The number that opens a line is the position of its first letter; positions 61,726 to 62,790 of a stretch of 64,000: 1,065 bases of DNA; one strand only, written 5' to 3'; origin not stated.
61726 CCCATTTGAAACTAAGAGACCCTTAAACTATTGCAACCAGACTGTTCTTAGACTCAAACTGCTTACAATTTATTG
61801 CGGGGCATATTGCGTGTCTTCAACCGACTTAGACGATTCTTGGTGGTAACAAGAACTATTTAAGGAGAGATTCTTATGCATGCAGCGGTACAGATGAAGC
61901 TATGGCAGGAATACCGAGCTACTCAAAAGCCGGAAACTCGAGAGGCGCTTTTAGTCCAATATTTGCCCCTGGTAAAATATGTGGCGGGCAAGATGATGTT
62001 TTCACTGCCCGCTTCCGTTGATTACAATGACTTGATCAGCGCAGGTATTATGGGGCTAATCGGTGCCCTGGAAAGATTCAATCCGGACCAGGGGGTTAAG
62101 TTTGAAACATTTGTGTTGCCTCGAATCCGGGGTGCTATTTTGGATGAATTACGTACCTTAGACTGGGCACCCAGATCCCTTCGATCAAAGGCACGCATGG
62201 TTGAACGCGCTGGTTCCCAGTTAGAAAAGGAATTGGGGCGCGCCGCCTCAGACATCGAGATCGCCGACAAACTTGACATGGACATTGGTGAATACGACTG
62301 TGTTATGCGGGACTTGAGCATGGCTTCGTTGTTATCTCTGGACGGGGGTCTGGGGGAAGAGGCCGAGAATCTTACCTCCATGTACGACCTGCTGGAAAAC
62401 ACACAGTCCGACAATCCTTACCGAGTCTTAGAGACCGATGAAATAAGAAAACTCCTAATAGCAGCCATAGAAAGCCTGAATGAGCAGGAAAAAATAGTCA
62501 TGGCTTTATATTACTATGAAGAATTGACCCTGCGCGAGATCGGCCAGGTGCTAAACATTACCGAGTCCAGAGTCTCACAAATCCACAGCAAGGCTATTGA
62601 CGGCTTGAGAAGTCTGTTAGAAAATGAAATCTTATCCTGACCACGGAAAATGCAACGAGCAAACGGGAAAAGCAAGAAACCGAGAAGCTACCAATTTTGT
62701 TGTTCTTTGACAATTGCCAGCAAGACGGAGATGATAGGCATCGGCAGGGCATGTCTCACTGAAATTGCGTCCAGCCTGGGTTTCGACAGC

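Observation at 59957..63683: NtrC-type activator, sigma-54 promoter, alternative sigma factor, RsbW-like kinase and GAF protein cassette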

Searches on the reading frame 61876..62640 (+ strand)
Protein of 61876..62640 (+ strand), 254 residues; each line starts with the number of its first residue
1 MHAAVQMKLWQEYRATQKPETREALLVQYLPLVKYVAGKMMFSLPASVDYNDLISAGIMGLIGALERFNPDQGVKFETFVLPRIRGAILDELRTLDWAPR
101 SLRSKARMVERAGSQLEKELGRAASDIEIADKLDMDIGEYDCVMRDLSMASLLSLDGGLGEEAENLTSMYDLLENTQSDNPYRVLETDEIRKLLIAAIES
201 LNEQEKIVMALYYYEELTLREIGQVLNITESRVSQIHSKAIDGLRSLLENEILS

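Call 3: search_protein_families(library=pfam, proteins=[window:61876-62640:+], max_evalue=0.01)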
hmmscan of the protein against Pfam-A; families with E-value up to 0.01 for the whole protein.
window:61876-62640:+ (254 aa): 5 families
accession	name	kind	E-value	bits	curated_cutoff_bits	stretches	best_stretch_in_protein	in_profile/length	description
PF04545.22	Sigma70_r4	-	1.2e-17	63.6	24.1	1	197-245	1-49/50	Sigma-70, region 4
PF04542.20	Sigma70_r2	-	3.1e-16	59.3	24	1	27-97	3-70/71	Sigma-70 region 2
PF04539.22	Sigma70_r3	-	1.1e-09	38.7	25.3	1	105-164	2-61/78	Sigma-70 region 3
PF08281.18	Sigma70_r4_2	-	4e-08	33.2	25.7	1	193-235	3-45/54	Sigma-70, region 4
PF13384.12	HTH_23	-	0.00062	19.9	24.6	1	201-239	2-40/50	Homeodomain-like domain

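Call 4: search_protein_families(library=ncbifam, proteins=[window:61876-62640:+], max_evalue=0.01)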
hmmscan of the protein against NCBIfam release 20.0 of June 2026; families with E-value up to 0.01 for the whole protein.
window:61876-62640:+ (254 aa): 79 families (the best 25 are shown)
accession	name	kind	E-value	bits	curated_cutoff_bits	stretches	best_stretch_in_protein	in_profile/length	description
NF004935.0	PRK06288.1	equivalog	9.8e-91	304.1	343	1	6-249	19-263/270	RNA polymerase sigma factor WhiG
TIGR02479.1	FliA_WhiG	subfamily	8.8e-81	270.9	189.6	1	25-248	1-223/224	FliA/WhiG family RNA polymerase sigma factor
NF005413.0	PRK06986.1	subfamily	2e-75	253.7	201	1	11-250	5-238/241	RNA polymerase sigma factor FliA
NF005809.0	PRK07670.1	equivalog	2.2e-68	230.5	326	1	6-251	9-253/255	FliA/WhiG family RNA polymerase sigma factor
NF004572.0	PRK05911.1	equivalog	1.2e-54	185.3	378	1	7-248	10-253/257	RNA polymerase sigma factor sigma-28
NF009091.0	PRK12427.1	equivalog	2.4e-38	132.1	339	1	19-248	14-231/233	FliA/WhiG family RNA polymerase sigma factor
TIGR02937.1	sigma70-ECF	superfamily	7.9e-36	123.2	42.9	1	21-247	2-164/165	sigma-70 family RNA polymerase sigma factor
NF005644.0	PRK07408.1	subfamily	3.3e-33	115.4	261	1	6-252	13-257/258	RNA polymerase sigma factor SigF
TIGR02980.1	SigBFG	subfamily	3.8e-32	111.8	234.35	1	20-247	3-225/227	SigB/SigF/SigG family RNA polymerase sigma factor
TIGR02997.1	Sig70-cyanoRpoD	subfamily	2.8e-28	99.1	384.5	1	19-245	73-298/298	RNA polymerase sigma factor, RpoD/SigA family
TIGR02394.1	rpoS_proteo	equivalog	1.4e-25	90.4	378.7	1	19-251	45-277/285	RNA polymerase sigma factor RpoS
NF005514.0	PRK07122.1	subfamily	2.1e-25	89.4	372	1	19-248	39-263/264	RNA polymerase sigma factor SigF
TIGR02941.1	Sigma_B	equivalog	7.6e-24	84.5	315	1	8-246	17-251/255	RNA polymerase sigma factor SigB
NF004207.0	PRK05657.1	equivalog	1.4e-23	83.8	394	1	47-251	113-320/329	RNA polymerase sigma factor RpoS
TIGR02393.1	RpoD_Cterm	equivalog_domain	1.9e-23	83.3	354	1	46-251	23-231/238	RNA polymerase sigma factor RpoD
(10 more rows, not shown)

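Call 7: find_encoding_contigs(protein=window:61876-62640:+, flank=10000, max_places=6)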
Protein window:61876-62640:+ (254 aa): 2 contigs read that carry it; 2 places shown.
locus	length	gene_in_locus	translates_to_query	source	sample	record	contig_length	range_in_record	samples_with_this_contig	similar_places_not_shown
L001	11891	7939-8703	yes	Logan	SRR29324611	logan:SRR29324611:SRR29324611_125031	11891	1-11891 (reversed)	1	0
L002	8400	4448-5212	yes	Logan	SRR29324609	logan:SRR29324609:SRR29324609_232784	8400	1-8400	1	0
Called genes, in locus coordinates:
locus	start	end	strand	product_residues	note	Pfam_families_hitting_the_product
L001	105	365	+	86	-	-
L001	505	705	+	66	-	PF00313:CSD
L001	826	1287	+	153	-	-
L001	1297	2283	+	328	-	PF02899:Phage_int_SAM_1, PF00589:Phage_integrase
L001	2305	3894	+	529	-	PF01642:MM_CoA_mutase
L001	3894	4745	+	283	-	PF03099:BPL_LplA_LipB, PF02237:BPL_C (weak)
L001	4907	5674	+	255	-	PF03309:Pan_kinase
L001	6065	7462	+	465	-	PF00072:Response_reg, PF00158:Sigma54_activat, PF14532:Sigma54_activ_2, PF07728:AAA_5, PF25601:AAA_lid_14, PF02954:HTH_8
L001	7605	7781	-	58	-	-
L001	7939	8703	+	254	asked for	PF04542:Sigma70_r2, PF04539:Sigma70_r3, PF08281:Sigma70_r4_2, PF04545:Sigma70_r4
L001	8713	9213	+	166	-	PF13581:HATPase_c_2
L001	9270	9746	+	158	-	PF01590:GAF, PF13492:GAF_3, PF13185:GAF_2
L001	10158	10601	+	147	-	-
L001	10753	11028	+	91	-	PF02599:CsrA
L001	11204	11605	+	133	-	-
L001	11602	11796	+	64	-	-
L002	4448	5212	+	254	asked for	PF04542:Sigma70_r2, PF04539:Sigma70_r3, PF08281:Sigma70_r4_2, PF04545:Sigma70_r4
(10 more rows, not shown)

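Call 10: find_homologous_proteins(query=window:61876-62640:+)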
Query window:61876-62640:+ (254 aa): 7997 proteins with E <= 0.001 among 8000 candidates; the best 120 are listed.
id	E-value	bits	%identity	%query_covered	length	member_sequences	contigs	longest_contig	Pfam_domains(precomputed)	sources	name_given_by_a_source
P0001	1.3e-157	540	100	100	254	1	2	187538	PF04545.23,PF04542.21,PF08281.19,PF04539.23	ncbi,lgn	ncbi:MAG: FliA/WhiG family RNA polymerase sigma factor [bacterium]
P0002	1.9e-121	422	77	100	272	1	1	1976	PF04545.23,PF04542.21,PF08281.19,PF04539.23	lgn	-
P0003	4.7e-120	417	78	100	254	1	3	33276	PF04545.23,PF04542.21,PF08281.19,PF04539.23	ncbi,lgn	ncbi:MAG: FliA/WhiG family RNA polymerase sigma factor [bacterium]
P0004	5.9e-120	417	78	100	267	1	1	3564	PF04545.23,PF04542.21,PF08281.19,PF04539.23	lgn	-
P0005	1.4e-116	406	75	100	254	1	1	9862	PF04545.23,PF04542.21,PF08281.19,PF04539.23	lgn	-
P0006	3.4e-116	405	75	100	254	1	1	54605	PF04545.23,PF04542.21,PF08281.19,PF04539.23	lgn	-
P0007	9.2e-116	403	74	100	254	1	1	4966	PF04545.23,PF04542.21,PF08281.19,PF04539.23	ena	-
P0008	1.3e-115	403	74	100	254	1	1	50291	PF04545.23,PF04542.21,PF08281.19,PF04539.23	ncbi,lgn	ncbi:MAG: sigma-70 family RNA polymerase sigma factor [bacterium]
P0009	8.7e-115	400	75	100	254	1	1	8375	PF04545.23,PF04542.21,PF08281.19,PF04539.23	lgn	-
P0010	1.1e-114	400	75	99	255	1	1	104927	PF04545.23,PF04542.21,PF08281.19,PF04539.23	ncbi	ncbi:MAG: FliA/WhiG family RNA polymerase sigma factor [bacterium]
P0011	1.4e-114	399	75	100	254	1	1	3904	PF04545.23,PF04542.21,PF08281.19,PF04539.23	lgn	-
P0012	1.8e-114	399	74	100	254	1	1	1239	PF04545.23,PF04542.21,PF08281.19,PF04539.23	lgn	-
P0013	1.9e-114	399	74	100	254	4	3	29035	PF04545.23,PF04542.21,PF08281.19,PF04539.23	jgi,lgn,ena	-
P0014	2.0e-114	399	75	99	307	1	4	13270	PF04545.23,PF04542.21,PF08281.19,PF04539.23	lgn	-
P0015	2.1e-114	399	75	100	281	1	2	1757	PF04545.23,PF04542.21,PF08281.19,PF04539.23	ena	-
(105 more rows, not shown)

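Call 13: find_related_loci(query=A1, collection=genome_contigs, flank=6000)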
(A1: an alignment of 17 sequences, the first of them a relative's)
Query A1 (254 aa) in genome_contigs; peptide patterns used: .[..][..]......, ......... (x = any residue, [..] = any of these).
600 stretches matched a pattern (row limit reached: there are more); 599 encode a relative of the query (tblastn E <= 1e-3); the best 80 are kept; 80 distinct loci.
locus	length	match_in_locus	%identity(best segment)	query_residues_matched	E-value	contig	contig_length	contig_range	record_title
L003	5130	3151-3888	74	9-254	2e-120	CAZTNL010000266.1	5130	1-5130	MAG TPA_asm: uncultured Calditrichaceae bacterium isolate binchicken_co253_231 genome assembly, contig: NODE_15052_lengt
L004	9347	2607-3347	66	6-252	3e-105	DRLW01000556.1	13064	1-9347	MAG TPA_asm: Bacteroidetes bacterium isolate HyVt-473 HyVt-473_k145_654369, whole genome shotgun sequence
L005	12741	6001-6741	63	8-254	5e-102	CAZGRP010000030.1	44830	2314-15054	MAG TPA_asm: uncultured Cytophagia bacterium isolate SRP216583_co2_59 genome assembly, contig: NODE_386_length_44830_cov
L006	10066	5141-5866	57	8-249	4e-87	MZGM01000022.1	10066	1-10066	MAG: candidate division KSB1 bacterium 4484_219 ex4484_219_scaffold_4514, whole genome shotgun sequence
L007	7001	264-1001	54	8-252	2e-83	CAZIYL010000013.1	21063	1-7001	MAG TPA_asm: uncultured Deferribacteres bacterium isolate binchicken_co164_28 genome assembly, contig: NODE_364_length_2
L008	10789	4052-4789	50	8-252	9e-76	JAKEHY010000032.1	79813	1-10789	MAG: Candidatus Zixiibacteriota bacterium isolate PMV_8.32 PMV_8.32.k101_771124, whole genome shotgun sequence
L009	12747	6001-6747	50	4-252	5e-75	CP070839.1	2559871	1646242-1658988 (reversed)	MAG: Candidatus Zixiibacteriota bacterium isolate bin1014 chromosome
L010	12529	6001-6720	50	10-248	2e-74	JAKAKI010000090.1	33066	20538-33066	MAG: bacterium isolate WY4.bin59 NODE_1539_length_33066_cov_6.604117, whole genome shotgun sequence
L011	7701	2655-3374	50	10-248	2e-74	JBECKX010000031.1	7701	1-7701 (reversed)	MAG: Candidatus Zixiibacteriota bacterium isolate ETDI71 k127_2840874, whole genome shotgun sequence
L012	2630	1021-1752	48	10-252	3e-75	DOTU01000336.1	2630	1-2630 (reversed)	MAG TPA_asm: Candidatus Zixiibacteriota bacterium isolate UBA10806 contig_124034, whole genome shotgun sequence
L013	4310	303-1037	50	4-248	1e-73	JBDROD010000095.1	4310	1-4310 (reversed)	MAG: Candidatus Zixiibacteriota bacterium isolate MEGAHIT-group-1.93 k141_5499858, whole genome shotgun sequence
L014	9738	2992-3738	48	4-252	7e-74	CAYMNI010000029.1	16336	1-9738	MAG TPA_asm: uncultured Ignavibacteria bacterium isolate SRP214966_co2_447 genome assembly, contig: NODE_5416_length_163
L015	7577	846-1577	49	10-252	2e-73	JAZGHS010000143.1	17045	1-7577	MAG: Candidatus Zixiibacteriota bacterium isolate SCS6bin.4 SCS6bin.4_143, whole genome shotgun sequence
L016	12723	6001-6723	49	10-249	2e-72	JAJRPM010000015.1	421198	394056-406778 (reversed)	MAG: Candidatus Zixiibacteriota bacterium isolate Dive100_bin1.56 k141_1014544, whole genome shotgun sequence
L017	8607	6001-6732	47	10-252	4e-72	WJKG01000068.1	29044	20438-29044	MAG: candidate division GN15 bacterium isolate Bin_210 k141_662914, whole genome shotgun sequence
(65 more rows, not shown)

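Call 15: search_protein_families(library=pfam, proteins=[L001:10158-10601:+, L001:10753-11028:+, L001:11204-11605:+, L001:11602-11796:+], max_evalue=0.1)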
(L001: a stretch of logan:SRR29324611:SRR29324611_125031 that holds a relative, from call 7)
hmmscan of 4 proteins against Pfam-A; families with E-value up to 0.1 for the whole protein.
L001:10158-10601:+ (147 aa): 0 families

L001:10753-11028:+ (91 aa): 2 families
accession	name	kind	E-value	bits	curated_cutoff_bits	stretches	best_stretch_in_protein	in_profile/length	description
PF02599.21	CsrA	-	6e-25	87.4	27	1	1-51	1-51/53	Global regulator protein family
PF14362.11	DUF4407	-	0.083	12.6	31.3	1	37-81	99-143/297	Domain of unknown function (DUF4407)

L001:11204-11605:+ (133 aa): 1 family
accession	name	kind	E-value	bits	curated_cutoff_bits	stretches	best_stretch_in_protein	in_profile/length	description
PF04102.17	SlyX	-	0.012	16.6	30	0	24-51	17-44/67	SlyX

L001:11602-11796:+ (64 aa): 1 family
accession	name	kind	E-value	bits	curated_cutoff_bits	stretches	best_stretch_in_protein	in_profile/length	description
PF18514.6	MDY2_C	-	0.0042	17.3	25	1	9-34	9-33/38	Ubiquitin-like protein MDY2, C-terminal domain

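Call 17: find_related_loci(query=window:61876-62640:+, collection=metagenome_contigs, flank=5000)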
Query window:61876-62640:+ (254 aa) in metagenome_contigs; peptide patterns used: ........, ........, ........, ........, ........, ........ (x = any residue, [..] = any of these).
325 stretches matched a pattern; 255 encode a relative of the query (tblastn E <= 1e-3); the best 80 are kept; 80 distinct loci.
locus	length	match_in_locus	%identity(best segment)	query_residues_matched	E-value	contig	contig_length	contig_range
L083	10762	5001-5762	74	1-254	5e-125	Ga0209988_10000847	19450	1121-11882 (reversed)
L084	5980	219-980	74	1-254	7e-125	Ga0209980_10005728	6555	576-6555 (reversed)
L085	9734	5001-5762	74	1-254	2e-124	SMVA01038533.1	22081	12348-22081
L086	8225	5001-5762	74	1-254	1e-123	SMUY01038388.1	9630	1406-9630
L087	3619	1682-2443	72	1-254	3e-125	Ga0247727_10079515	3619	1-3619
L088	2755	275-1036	74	1-254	1e-126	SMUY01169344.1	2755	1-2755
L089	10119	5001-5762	73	1-254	3e-121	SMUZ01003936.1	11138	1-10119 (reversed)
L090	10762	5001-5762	72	1-254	2e-120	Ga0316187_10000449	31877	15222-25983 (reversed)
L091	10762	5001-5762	72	1-254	2e-120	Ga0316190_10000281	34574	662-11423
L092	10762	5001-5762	72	1-254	2e-119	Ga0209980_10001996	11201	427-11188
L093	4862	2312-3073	72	1-254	4e-120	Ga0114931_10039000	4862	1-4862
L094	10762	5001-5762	72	1-254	2e-119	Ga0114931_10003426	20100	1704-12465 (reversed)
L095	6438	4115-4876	72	1-254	2e-119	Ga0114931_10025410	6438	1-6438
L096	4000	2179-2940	72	1-254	1e-120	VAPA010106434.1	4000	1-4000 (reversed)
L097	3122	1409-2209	64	1-254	7e-107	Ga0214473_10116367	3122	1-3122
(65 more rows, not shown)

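Call 35: find_encoding_contigs(protein=P0003, flank=6000, max_places=2)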
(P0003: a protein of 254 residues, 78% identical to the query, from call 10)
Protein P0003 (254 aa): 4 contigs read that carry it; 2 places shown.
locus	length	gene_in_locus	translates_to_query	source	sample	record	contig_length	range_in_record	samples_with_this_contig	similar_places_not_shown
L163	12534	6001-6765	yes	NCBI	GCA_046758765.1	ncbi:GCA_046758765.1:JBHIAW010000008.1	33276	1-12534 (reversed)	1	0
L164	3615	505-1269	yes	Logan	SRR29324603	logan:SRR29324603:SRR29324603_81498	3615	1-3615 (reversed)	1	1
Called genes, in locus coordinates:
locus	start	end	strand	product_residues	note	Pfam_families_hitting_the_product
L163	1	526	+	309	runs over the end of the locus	PF02899:Phage_int_SAM_1, PF00589:Phage_integrase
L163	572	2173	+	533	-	PF01642:MM_CoA_mutase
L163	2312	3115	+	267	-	PF03099:BPL_LplA_LipB, PF16917:BPL_LplA_LipB_2 (faint), PF02237:BPL_C (weak)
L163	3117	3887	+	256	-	PF03309:Pan_kinase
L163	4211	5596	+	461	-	PF00072:Response_reg, PF00158:Sigma54_activat, PF14532:Sigma54_activ_2, PF07728:AAA_5, PF25601:AAA_lid_14, PF02954:HTH_8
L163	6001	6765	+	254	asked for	PF04542:Sigma70_r2, PF04539:Sigma70_r3, PF08281:Sigma70_r4_2, PF04545:Sigma70_r4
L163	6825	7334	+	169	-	PF13492:GAF_3, PF01590:GAF, PF13185:GAF_2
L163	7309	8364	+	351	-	PF00072:Response_reg, PF00989:PAS, PF08448:PAS_4 (weak), PF13188:PAS_8 (weak), PF13426:PAS_9, PF00512:HisKA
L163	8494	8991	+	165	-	-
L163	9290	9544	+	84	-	PF02599:CsrA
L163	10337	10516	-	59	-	-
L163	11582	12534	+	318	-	PF00392:GntR, PF00532:Peripla_BP_1, PF13407:Peripla_BP_4, PF13377:Peripla_BP_3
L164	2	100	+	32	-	?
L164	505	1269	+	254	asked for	PF04542:Sigma70_r2, PF04539:Sigma70_r3, PF08281:Sigma70_r4_2, PF04545:Sigma70_r4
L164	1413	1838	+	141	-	PF01590:GAF, PF13185:GAF_2, PF13492:GAF_3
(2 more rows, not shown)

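Call 36: find_encoding_contigs(protein=P0006, flank=6000, max_places=2)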
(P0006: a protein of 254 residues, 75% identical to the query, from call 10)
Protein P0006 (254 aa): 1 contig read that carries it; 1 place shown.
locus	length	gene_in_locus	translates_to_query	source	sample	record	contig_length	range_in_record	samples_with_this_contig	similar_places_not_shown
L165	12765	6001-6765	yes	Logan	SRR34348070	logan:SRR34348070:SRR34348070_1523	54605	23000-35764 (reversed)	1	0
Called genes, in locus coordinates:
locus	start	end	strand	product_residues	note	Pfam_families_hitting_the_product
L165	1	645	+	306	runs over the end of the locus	PF02899:Phage_int_SAM_1, PF00589:Phage_integrase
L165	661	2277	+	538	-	PF01642:MM_CoA_mutase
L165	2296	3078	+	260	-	PF03099:BPL_LplA_LipB, PF02237:BPL_C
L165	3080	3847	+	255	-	PF03309:Pan_kinase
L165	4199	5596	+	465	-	PF00072:Response_reg, PF00158:Sigma54_activat, PF14532:Sigma54_activ_2, PF00004:AAA (weak), PF07724:AAA_2 (weak), PF07728:AAA_5, PF25601:AAA_lid_14, PF02954:HTH_8, +1 more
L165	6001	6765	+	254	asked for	PF04542:Sigma70_r2, PF04539:Sigma70_r3, PF08281:Sigma70_r4_2, PF04545:Sigma70_r4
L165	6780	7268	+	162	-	PF13581:HATPase_c_2 (weak)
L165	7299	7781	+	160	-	PF01590:GAF, PF13185:GAF_2, PF13492:GAF_3 (weak)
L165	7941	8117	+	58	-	-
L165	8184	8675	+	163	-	-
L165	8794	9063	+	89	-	PF02599:CsrA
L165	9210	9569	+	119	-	-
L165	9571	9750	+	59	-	-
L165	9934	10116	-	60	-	-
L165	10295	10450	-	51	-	-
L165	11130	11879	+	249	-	PF02517:Rce1-like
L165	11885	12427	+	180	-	PF14385:DUF4416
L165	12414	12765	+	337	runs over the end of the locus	PF00586:AIRS, PF02769:AIRS_C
